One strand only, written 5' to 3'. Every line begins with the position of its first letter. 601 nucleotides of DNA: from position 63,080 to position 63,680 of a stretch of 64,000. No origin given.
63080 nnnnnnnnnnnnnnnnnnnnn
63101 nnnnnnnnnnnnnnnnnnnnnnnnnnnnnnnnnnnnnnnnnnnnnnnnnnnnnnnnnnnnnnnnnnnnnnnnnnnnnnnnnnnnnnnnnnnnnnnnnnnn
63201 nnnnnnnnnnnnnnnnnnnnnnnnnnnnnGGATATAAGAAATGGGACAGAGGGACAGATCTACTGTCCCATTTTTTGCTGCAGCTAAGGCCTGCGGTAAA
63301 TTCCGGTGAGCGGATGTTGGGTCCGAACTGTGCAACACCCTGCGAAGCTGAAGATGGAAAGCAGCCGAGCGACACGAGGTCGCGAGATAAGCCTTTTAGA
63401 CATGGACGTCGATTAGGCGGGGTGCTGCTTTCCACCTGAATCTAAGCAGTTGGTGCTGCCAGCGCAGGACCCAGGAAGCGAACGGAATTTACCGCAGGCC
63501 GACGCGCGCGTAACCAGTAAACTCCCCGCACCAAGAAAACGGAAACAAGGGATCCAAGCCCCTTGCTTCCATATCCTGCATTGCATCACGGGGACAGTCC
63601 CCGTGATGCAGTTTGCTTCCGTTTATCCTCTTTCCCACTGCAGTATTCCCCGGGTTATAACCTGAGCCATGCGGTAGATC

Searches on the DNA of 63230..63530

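Call 45: search_rna_families(source=window, start=63230, end=63530, threshold=evalue, max_evalue=10, show_alignments=1)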
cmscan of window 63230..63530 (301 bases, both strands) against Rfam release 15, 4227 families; matches with E-value up to 10: 1.
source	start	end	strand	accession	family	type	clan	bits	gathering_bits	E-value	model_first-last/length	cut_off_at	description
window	63317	63473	+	RF01731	TwoAYGGAY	Cis-reg;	CL00106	25.4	43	0.067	1-168/168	no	TwoAYGGAY RNA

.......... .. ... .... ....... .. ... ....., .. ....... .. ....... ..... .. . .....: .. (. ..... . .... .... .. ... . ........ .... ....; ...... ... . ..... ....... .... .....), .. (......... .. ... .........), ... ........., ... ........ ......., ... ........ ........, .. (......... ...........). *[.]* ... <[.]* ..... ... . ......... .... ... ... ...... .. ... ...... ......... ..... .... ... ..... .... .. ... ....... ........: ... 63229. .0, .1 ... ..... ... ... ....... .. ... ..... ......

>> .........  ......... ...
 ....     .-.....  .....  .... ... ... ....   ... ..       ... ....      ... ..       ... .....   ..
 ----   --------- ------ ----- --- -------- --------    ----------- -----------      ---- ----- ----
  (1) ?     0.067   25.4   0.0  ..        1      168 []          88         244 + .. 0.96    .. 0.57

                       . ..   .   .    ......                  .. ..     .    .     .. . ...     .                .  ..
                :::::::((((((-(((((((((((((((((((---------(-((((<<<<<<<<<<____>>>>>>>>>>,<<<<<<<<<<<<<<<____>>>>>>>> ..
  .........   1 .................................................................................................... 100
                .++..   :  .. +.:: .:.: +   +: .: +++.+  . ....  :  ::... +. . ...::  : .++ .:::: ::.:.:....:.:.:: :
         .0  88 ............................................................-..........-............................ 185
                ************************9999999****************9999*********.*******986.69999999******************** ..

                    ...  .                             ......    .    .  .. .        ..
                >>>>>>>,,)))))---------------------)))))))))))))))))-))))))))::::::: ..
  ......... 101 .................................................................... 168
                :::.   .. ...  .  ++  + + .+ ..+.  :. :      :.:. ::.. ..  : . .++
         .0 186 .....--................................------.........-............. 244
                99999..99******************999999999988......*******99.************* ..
